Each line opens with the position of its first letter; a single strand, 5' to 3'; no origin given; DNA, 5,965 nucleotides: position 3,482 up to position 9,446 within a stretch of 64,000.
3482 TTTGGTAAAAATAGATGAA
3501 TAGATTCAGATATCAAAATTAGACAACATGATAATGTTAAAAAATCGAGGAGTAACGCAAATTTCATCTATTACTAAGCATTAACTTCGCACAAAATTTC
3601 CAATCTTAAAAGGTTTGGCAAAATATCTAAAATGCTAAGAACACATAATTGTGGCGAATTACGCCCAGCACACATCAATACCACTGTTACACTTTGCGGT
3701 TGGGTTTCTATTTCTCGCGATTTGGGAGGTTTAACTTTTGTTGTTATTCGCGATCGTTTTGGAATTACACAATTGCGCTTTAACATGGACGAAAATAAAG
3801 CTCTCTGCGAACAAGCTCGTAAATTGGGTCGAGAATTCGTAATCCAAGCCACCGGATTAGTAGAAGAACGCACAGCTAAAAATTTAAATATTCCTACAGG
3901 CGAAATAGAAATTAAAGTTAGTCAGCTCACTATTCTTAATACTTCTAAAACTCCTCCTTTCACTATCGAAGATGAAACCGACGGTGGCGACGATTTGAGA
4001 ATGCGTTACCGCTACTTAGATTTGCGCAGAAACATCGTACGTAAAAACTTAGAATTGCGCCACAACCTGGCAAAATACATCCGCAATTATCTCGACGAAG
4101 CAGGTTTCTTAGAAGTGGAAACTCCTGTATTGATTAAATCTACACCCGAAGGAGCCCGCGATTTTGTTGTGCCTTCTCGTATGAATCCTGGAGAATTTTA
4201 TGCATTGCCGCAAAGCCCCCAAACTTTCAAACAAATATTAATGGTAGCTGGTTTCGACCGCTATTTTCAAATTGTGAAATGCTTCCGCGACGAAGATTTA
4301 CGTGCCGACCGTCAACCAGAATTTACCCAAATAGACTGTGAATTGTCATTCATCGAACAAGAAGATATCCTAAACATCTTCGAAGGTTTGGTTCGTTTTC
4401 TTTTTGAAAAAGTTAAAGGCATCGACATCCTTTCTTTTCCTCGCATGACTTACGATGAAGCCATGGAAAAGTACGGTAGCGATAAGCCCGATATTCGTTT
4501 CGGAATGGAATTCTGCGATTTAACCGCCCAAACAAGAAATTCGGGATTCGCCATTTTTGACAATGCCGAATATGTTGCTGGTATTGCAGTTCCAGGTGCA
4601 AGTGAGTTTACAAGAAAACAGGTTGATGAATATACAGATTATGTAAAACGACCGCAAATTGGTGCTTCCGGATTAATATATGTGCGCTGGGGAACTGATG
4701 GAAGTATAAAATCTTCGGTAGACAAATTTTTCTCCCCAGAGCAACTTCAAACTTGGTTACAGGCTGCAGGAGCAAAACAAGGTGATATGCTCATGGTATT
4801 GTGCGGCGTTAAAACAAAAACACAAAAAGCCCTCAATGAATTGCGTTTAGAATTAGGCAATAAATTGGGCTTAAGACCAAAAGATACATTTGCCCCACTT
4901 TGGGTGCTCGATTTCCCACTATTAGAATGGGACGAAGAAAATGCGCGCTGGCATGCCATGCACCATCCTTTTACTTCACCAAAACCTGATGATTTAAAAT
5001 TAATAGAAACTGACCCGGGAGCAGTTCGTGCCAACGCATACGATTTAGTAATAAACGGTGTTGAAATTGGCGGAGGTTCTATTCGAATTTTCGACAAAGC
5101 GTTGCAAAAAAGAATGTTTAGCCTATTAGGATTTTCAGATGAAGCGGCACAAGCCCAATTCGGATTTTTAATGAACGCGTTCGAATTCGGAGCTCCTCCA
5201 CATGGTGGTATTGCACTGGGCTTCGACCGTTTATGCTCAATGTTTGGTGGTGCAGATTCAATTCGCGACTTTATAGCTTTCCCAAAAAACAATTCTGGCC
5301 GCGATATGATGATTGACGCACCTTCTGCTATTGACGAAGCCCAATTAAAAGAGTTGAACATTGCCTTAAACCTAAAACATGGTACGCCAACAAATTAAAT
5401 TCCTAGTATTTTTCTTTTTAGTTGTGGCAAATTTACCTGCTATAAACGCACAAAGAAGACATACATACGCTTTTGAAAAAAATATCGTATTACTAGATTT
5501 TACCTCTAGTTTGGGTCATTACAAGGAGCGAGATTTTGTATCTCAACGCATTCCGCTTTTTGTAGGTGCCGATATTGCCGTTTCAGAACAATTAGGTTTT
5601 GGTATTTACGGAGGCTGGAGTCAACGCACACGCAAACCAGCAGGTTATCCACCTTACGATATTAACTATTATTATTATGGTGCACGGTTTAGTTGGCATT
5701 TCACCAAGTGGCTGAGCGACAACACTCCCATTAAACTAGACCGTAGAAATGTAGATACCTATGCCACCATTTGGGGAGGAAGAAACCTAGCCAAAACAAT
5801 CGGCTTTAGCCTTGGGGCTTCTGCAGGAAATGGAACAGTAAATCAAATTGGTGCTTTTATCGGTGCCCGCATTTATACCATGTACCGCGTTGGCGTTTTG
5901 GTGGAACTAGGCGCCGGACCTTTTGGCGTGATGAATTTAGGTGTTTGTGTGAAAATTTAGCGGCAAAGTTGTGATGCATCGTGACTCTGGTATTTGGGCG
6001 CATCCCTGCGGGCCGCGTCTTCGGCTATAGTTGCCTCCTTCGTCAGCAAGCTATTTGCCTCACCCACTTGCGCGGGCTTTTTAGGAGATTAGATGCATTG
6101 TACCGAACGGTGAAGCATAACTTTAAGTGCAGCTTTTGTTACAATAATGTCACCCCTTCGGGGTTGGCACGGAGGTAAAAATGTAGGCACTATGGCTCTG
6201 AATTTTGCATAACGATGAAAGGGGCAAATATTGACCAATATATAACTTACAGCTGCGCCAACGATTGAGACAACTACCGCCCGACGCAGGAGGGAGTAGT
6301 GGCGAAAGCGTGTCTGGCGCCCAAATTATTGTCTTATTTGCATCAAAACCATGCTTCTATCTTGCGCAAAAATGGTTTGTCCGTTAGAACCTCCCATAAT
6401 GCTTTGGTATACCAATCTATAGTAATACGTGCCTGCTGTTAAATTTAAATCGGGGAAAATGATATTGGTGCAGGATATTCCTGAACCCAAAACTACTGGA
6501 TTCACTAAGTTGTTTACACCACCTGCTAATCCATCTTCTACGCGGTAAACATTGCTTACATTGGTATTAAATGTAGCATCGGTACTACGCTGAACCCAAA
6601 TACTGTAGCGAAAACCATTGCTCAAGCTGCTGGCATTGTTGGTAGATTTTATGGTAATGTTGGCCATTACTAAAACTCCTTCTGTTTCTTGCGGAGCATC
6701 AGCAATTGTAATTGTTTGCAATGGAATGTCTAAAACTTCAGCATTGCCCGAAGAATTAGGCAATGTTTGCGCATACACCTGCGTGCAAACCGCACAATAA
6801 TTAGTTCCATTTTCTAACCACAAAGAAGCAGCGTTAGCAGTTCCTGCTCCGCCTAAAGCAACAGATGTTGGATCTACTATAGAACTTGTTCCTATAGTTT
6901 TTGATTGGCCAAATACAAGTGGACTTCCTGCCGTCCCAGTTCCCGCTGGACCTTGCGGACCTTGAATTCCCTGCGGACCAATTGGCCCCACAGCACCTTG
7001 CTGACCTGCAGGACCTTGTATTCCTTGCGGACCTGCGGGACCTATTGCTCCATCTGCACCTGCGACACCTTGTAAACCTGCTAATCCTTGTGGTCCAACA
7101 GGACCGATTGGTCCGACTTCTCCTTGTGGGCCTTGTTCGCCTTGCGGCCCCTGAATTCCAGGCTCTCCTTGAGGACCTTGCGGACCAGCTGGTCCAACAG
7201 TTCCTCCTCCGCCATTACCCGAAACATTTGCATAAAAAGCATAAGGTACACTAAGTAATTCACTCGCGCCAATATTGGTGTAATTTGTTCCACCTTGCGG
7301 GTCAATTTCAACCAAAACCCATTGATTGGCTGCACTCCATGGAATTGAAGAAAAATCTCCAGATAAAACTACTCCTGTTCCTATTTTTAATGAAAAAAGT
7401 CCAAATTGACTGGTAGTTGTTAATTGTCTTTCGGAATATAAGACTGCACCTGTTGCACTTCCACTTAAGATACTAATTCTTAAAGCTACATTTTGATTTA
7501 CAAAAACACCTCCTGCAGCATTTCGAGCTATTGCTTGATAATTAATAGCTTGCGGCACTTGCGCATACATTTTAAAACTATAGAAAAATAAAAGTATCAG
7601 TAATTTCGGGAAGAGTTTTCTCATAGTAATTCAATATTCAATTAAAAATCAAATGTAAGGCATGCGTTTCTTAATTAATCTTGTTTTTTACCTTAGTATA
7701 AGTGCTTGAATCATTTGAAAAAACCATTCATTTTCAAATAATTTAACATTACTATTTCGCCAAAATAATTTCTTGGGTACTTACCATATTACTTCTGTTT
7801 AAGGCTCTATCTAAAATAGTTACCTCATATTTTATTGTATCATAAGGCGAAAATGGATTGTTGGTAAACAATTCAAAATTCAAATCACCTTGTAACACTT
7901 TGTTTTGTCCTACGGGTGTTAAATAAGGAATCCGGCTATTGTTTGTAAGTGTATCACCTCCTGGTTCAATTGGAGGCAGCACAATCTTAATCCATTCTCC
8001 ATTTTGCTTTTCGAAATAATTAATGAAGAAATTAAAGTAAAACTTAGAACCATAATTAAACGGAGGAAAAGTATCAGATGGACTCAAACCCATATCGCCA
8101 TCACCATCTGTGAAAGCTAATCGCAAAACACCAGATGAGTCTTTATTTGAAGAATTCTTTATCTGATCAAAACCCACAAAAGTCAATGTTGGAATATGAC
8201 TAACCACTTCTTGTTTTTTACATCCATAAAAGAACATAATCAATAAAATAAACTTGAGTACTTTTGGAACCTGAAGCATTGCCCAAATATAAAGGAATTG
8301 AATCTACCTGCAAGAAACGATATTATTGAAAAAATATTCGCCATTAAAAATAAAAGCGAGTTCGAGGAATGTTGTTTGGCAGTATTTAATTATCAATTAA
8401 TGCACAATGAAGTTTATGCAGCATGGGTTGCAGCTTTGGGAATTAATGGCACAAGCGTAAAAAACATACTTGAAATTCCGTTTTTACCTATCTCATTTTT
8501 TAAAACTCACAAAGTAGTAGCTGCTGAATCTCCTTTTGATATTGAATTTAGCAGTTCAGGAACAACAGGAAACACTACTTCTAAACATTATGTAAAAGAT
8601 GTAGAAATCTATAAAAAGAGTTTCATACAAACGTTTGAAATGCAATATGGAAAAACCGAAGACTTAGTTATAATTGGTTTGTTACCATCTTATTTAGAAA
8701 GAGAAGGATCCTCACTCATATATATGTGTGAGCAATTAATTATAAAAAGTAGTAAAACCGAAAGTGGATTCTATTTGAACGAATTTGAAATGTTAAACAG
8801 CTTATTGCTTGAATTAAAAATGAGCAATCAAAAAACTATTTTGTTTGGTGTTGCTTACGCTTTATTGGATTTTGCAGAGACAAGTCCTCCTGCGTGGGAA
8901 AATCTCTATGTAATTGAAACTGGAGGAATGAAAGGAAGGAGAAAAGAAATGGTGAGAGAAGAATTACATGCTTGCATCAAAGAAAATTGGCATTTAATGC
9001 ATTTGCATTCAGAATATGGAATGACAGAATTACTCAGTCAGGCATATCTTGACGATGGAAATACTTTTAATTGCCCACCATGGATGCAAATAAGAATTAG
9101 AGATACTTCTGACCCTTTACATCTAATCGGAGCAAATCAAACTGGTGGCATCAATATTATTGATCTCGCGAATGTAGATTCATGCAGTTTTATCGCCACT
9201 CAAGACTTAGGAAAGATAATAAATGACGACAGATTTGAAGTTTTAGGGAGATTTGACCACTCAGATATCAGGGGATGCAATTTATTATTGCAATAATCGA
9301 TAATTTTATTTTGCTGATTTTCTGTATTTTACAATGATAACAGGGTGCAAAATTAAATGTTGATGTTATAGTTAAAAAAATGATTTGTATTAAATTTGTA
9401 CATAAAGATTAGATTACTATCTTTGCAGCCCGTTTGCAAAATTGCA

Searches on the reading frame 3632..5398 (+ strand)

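Call 48: search_protein_families(library=pfam, proteins=[window:3632-5398:+], max_evalue=0.00001)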
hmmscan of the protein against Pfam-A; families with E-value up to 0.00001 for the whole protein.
window:3632-5398:+ (588 aa): 3 families
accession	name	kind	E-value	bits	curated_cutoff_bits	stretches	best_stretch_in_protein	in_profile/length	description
PF00152.25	tRNA-synt_2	-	2.6e-120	401.6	25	1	121-553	3-307/308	tRNA synthetases class II (D, K and N)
PF02938.19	GAD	-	7.8e-13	48.9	23.4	1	312-401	8-95/95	GAD domain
PF01336.31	tRNA_anti-codon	-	1.2e-12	48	27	1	19-102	1-75/75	OB-fold nucleic acid binding domain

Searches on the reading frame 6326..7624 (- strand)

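Call 48: search_protein_families(library=pfam, proteins=[window:6326-7624:-], max_evalue=0.00001)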
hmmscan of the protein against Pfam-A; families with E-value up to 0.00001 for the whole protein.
window:6326-7624:- (432 aa): 1 family
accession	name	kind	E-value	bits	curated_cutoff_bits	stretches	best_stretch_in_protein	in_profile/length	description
PF01391.23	Collagen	-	2.2e-12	47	27.2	2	141-195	4-58/60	Collagen triple helix repeat (20 copies)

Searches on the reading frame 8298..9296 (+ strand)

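Call 48: search_protein_families(library=pfam, proteins=[window:8298-9296:+], max_evalue=0.00001)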
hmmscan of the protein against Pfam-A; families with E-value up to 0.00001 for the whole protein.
window:8298-9296:+ (332 aa): 1 family
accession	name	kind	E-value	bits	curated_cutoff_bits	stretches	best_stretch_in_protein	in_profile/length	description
PF04443.18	LuxE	-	1.6e-10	40.9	24.9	1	22-331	38-386/391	Acyl-protein synthetase, LuxE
